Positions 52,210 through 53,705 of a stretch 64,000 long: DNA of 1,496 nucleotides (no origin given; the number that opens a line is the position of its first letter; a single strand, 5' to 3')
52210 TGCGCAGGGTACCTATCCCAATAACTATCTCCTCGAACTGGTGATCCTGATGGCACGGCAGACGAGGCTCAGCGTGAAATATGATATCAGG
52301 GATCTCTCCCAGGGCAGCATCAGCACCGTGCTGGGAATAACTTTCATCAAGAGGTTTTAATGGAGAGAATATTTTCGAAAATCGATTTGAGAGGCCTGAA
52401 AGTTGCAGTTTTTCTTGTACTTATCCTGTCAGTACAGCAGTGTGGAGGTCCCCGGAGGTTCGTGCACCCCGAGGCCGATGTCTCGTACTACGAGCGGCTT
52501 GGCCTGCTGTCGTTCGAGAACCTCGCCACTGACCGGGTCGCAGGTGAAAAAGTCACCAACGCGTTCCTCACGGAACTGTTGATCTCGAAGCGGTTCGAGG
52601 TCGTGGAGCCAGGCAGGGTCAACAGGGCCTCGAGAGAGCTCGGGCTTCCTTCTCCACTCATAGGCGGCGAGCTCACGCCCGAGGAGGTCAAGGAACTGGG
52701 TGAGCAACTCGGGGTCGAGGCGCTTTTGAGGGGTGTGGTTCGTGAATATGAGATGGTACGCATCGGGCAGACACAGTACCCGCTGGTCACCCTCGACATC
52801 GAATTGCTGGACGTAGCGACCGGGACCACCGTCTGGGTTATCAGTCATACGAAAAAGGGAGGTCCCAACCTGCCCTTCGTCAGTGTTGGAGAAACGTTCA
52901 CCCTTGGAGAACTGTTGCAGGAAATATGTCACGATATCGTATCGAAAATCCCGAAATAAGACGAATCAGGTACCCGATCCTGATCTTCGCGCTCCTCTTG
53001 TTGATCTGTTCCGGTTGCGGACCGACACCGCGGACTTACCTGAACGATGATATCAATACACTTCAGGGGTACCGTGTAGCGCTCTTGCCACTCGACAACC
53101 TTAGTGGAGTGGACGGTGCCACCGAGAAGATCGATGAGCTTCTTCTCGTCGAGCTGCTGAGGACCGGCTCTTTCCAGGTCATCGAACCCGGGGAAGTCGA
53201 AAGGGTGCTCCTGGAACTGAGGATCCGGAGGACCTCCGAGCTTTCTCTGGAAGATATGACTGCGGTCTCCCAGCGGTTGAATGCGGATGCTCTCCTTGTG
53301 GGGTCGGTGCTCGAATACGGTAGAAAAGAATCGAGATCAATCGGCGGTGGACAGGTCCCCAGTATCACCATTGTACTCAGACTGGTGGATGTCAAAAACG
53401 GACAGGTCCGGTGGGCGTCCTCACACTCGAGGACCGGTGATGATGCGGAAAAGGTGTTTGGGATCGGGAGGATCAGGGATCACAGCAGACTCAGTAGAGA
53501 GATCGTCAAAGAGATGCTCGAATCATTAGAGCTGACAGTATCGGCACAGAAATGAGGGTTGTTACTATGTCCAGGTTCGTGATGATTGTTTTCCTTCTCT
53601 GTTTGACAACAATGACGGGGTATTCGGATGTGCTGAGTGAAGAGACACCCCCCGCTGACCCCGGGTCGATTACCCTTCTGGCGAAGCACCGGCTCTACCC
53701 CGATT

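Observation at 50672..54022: Putative beta-barrel OMP plus two paralogous LpoB/TolB-N-like lipoproteins embedded between cytochromes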

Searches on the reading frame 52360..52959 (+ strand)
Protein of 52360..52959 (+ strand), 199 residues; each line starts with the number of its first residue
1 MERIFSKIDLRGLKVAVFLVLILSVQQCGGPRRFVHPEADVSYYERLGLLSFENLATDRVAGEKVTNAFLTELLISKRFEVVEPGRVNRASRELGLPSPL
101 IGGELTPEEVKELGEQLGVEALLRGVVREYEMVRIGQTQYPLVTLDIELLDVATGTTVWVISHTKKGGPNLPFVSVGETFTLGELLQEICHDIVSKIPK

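Call 3: search_protein_families(library=pfam, proteins=[window:52360-52959:+], max_evalue=1)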
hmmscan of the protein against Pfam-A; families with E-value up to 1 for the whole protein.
window:52360-52959:+ (199 aa): 3 families
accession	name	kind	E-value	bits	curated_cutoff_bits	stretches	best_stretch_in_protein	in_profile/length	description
PF13036.11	LpoB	-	1.4e-06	28.7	22.3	1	52-159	37-141/147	Peptidoglycan-synthase activator LpoB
PF03783.19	CsgG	-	0.00037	20.3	20.8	1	56-134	31-105/210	Curli production assembly/transport component CsgG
PF19867.5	DUF6340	-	0.00065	19.4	26.4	1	38-123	15-97/258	Family of unknown function (DUF6340)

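Call 5: search_protein_families(library=ncbifam, proteins=[window:52360-52959:+], max_evalue=1)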
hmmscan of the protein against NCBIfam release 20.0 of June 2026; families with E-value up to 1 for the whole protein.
window:52360-52959:+ (199 aa): 2 families
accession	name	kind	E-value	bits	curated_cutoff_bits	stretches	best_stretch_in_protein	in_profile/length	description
TIGR02722.1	lp_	equivalog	6.6e-06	26.3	110.55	1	57-159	82-181/189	penicillin-binding protein activator LpoB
NF033169.1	lipo_LIC10494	subfamily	0.0019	17.6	70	1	170-198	190-218/223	lipoprotein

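Call 53: search_solved_structures(query=A4, max_evalue=10, show_alignments=1)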
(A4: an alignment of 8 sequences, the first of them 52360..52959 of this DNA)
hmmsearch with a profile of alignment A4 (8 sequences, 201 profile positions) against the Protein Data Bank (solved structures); distinct sequences matched with E-value up to 10: 34.
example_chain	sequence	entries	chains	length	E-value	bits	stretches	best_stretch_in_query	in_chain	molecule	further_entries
5t11_A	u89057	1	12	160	5.4e-05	26.1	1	96-171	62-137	Uncharacterized protein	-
5t10_A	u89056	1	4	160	8e-05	25.6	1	100-171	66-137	Uncharacterized protein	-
5t0z_A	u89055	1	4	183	0.0061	19.4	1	43-169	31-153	Lipoprotein, putative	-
9h80_C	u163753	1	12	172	0.056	16.3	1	24-169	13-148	PelC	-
2gtc_A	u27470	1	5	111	0.24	14.2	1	98-140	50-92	UPF0145 protein BC_1816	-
1vr4_A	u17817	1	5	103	0.35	13.7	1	98-138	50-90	hypothetical protein APC22750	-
4hrv_A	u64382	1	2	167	0.36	13.7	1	88-171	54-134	Putative lipoprotein GNA1162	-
4i9l_A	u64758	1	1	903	0.74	12.6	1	17-52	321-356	DNA polymerase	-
4i9q_A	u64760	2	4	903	0.74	12.6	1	17-52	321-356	DNA polymerase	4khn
2dtu_A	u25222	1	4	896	1.1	12.1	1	17-52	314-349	DNA polymerase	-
3spy_A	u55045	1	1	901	1.1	12.1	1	17-52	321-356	DNA polymerase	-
3sun_A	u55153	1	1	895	1.1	12.1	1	17-52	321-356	DNA polymerase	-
4dtj_A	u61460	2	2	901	1.1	12.1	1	17-52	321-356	DNA polymerase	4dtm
3suq_A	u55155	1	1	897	1.1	12.1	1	17-52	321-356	DNA polymerase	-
3spz_A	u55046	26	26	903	1.1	12.1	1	17-52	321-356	DNA polymerase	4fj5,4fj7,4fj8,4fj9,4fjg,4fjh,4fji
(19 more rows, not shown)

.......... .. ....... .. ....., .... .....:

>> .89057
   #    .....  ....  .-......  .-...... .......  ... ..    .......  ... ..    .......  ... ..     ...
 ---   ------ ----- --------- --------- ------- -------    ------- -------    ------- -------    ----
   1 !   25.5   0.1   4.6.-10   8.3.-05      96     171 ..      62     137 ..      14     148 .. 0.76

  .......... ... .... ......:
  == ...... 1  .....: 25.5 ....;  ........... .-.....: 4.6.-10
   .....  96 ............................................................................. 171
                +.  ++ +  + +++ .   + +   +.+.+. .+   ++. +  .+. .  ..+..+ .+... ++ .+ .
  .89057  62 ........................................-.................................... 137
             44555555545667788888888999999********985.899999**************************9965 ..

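Call 57: find_homologous_proteins(query=A4, max_evalue=0.001)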
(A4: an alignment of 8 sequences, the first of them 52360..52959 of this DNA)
Query A4 (8 sequences) (199 aa, profile of the alignment): 231 proteins with E <= 0.001 among 8000 candidates; the best 120 are listed.
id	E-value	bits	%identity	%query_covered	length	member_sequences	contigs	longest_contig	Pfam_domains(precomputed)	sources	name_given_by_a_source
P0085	1.2e-95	337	100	100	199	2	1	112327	PF13036.12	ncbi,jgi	-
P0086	1.4e-92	327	72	95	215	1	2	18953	PF13036.12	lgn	-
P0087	2.9e-90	319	73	100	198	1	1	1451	-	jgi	-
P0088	2.1e-89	316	56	92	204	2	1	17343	PF13036.12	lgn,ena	-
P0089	8.4e-88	311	71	94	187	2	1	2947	-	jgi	jgi:curli biogenesis system outer membrane secretion channel CsgG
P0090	3.7e-87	309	70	100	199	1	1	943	-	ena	-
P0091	9.8e-84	298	58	93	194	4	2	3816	PF13036.12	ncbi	-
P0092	3.6e-83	296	59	85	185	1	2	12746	PF13036.12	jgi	jgi:TolB-like protein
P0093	5.6e-83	296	59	93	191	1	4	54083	PF13036.12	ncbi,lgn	-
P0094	1.1e-82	295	58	93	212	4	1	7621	PF13036.12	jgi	-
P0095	2.0e-82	294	59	93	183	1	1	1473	PF13036.12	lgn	-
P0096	4.8e-82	292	52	94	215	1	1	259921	PF13036.12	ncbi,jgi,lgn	-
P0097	1.8e-81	291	59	90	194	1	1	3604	PF13036.12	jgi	jgi:TolB-like protein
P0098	9.9e-81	288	44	84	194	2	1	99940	-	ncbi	-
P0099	4.4e-79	283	59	85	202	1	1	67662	PF13036.12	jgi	jgi:TolB-like protein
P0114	1.0e-72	262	44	96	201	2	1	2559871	PF13036.12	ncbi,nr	ncbi:MAG: hypothetical protein JSV10_09445 [Candidatus Zixiibacteriota bacterium]|nr:MAG: hypothetic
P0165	2.6e-62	228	42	87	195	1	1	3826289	PF13036.12,PF03783.21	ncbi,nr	ncbi:MAG: hypothetical protein JSW50_15960 [Candidatus Latescibacterota bacterium]|nr:MAG: hypotheti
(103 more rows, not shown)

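Call 79: find_encoding_contigs(protein=P0165, flank=10000, max_places=1)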
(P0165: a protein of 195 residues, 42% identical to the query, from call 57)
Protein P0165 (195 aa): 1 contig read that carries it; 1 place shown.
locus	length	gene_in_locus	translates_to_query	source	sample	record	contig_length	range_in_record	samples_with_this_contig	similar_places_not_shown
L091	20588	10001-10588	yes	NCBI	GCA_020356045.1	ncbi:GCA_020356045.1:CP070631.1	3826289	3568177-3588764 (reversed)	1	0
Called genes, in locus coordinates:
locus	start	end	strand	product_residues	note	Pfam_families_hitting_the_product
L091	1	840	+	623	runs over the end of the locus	PF12796:Ank_2, PF13637:Ank_4, PF00023:Ank, PF13637:Ank_4, PF12796:Ank_2, PF13637:Ank_4, PF00023:Ank, PF12796:Ank_2, +8 more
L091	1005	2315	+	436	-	PF09594:GT87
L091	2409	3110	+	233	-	PF13189:Cytidylate_kin2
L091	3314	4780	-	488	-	-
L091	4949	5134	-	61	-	-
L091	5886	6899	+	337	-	PF14522:Cytochrome_C7 (faint), PF22113:Mtrc-MtrF_II-IV_dom (faint), PF14537:Cytochrom_c3_2 (faint), PF09699:Paired_CXXCH_1 (weak)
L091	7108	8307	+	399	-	PF14522:Cytochrome_C7 (faint), PF22113:Mtrc-MtrF_II-IV_dom (faint), PF09699:Paired_CXXCH_1 (weak)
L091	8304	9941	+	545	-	-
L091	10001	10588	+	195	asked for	PF13036:LpoB (weak), PF03783:CsgG (faint)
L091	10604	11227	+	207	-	PF13036:LpoB, PF03783:CsgG (weak)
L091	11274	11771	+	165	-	-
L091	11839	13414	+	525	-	PF02085:Cytochrom_CIII (faint), PF14522:Cytochrome_C7 (faint), PF09699:Paired_CXXCH_1, PF22113:Mtrc-MtrF_II-IV_dom (faint), PF09699:Paired_CXXCH_1, PF14537:Cytochrom_c3_2 (weak), PF09699:Paired_CXXCH_1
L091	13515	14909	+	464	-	PF18962:Por_Secre_tail (weak), PF13585:CHU_C (faint), PF13860:FlgD_ig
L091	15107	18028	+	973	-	PF00069:Pkinase, PF07714:PK_Tyr_Ser-Thr, PF14559:TPR_19 (faint), PF07719:TPR_2 (faint), PF13174:TPR_6 (faint), PF13414:TPR_11 (faint), PF17874:TPR_MalT, PF13432:TPR_16 (weak), +1 more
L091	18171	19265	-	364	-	PF02463:SMC_N, PF13175:AAA_15, PF13476:AAA_23, PF13304:AAA_21 (faint)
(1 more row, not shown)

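Call 80: find_encoding_contigs(protein=P0114, flank=10000, max_places=1)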
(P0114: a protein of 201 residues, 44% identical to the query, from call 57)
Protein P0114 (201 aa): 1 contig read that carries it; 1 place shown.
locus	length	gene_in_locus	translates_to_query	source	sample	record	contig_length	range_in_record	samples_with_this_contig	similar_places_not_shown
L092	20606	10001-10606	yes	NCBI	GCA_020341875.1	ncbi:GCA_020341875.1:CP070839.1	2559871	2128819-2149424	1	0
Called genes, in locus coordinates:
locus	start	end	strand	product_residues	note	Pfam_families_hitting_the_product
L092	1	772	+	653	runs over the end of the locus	-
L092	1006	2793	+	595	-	-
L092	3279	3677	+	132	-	PF02082:Rrf2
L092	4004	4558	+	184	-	PF22769:DCD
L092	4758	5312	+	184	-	PF01558:POR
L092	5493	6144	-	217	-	PF03453:MoeA_N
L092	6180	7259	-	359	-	PF02463:SMC_N (weak), PF00005:ABC_tran, PF13166:AAA_13 (faint), PF13304:AAA_21 (weak), PF03459:TOBE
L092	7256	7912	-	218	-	PF00528:BPD_transp_1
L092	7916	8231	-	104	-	PF12849:PBP_like_2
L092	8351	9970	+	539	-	-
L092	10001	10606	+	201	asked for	PF13036:LpoB (weak)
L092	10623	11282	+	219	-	-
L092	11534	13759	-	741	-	PF03264:Cytochrom_NNT, PF02085:Cytochrom_CIII (faint), PF14522:Cytochrome_C7 (faint), PF14537:Cytochrom_c3_2 (faint), PF22113:Mtrc-MtrF_II-IV_dom (weak)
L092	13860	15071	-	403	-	PF03916:NrfD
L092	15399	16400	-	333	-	PF01008:IF-2B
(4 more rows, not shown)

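Call 81: find_encoding_contigs(protein=P0085, flank=3000, max_places=2)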
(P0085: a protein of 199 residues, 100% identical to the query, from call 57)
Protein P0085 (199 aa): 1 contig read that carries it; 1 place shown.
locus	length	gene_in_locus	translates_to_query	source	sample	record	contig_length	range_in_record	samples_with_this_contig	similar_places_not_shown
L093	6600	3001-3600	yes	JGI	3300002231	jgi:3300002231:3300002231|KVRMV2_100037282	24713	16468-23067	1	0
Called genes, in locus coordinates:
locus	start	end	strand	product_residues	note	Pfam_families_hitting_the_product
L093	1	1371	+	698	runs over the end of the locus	-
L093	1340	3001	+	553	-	-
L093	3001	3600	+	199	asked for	PF13036:LpoB (weak)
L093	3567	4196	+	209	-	PF13036:LpoB (weak), PF03783:CsgG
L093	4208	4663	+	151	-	-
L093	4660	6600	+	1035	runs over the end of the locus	-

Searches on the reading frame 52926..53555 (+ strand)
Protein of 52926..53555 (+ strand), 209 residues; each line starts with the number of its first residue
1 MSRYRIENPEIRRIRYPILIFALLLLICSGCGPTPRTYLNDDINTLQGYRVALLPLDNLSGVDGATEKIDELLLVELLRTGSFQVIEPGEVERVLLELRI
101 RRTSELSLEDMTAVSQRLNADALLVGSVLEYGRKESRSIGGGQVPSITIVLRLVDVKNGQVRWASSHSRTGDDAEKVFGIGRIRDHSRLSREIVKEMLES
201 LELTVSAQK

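Call 3: search_protein_families(library=pfam, proteins=[window:52926-53555:+], max_evalue=1)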
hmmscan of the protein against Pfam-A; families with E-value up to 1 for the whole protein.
window:52926-53555:+ (209 aa): 4 families
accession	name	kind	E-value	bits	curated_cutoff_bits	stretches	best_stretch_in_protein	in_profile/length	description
PF03783.19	CsgG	-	2.8e-12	46.8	20.8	1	62-175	33-156/210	Curli production assembly/transport component CsgG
PF13036.11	LpoB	-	1.1e-06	29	22.3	1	66-165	47-143/147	Peptidoglycan-synthase activator LpoB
PF04052.18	TolB_N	-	0.014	15.9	22.4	1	49-133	13-88/106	TolB amino-terminal domain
PF05643.16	GNA1162-like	-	0.03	14.3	25.9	1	88-174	50-133/185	Putative lipoprotein GNA1162-like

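Call 5: search_protein_families(library=ncbifam, proteins=[window:52926-53555:+], max_evalue=1)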
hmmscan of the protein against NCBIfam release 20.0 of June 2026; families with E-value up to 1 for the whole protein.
window:52926-53555:+ (209 aa): 1 family
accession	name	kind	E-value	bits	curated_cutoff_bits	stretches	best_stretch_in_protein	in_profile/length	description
TIGR02722.1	lp_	equivalog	1.5e-05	25.1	110.55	1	66-164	87-182/189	penicillin-binding protein activator LpoB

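Call 52: search_solved_structures(query=A3, max_evalue=10, show_alignments=2)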
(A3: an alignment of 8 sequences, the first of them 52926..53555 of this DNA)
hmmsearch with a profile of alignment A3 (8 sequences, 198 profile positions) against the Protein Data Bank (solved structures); distinct sequences matched with E-value up to 10: 10.
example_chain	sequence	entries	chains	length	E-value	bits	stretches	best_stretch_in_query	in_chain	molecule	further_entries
9h80_C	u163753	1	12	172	5.7e-10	42.1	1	9-170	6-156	PelC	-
5t11_A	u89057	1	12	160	3.4e-09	39.6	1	35-162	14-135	Uncharacterized protein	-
5t10_A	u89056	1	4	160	6.1e-09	38.7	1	35-162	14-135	Uncharacterized protein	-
5t0z_A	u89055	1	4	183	0.00026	23.6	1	35-167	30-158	Lipoprotein, putative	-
4hrv_A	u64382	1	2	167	0.00054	22.6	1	83-164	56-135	Putative lipoprotein GNA1162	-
3x2r_D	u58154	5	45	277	1.2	11.7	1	105-161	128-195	CsgG | Curli production assembly/transport protein CsgG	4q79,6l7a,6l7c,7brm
6lqh_A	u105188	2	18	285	1.3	11.6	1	105-161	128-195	Curli production assembly/transport component CsgG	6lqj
4uv3_A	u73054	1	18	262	1.4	11.5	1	105-161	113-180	CURLI PRODUCTION ASSEMBLY/TRANSPORT COMPONENT CSGG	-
4uv2_A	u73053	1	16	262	1.4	11.5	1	105-161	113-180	CURLI PRODUCTION TRANSPORT COMPONENT CSGG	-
6si7_P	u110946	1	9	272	1.5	11.3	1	105-161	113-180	Curli production assembly/transport component CsgG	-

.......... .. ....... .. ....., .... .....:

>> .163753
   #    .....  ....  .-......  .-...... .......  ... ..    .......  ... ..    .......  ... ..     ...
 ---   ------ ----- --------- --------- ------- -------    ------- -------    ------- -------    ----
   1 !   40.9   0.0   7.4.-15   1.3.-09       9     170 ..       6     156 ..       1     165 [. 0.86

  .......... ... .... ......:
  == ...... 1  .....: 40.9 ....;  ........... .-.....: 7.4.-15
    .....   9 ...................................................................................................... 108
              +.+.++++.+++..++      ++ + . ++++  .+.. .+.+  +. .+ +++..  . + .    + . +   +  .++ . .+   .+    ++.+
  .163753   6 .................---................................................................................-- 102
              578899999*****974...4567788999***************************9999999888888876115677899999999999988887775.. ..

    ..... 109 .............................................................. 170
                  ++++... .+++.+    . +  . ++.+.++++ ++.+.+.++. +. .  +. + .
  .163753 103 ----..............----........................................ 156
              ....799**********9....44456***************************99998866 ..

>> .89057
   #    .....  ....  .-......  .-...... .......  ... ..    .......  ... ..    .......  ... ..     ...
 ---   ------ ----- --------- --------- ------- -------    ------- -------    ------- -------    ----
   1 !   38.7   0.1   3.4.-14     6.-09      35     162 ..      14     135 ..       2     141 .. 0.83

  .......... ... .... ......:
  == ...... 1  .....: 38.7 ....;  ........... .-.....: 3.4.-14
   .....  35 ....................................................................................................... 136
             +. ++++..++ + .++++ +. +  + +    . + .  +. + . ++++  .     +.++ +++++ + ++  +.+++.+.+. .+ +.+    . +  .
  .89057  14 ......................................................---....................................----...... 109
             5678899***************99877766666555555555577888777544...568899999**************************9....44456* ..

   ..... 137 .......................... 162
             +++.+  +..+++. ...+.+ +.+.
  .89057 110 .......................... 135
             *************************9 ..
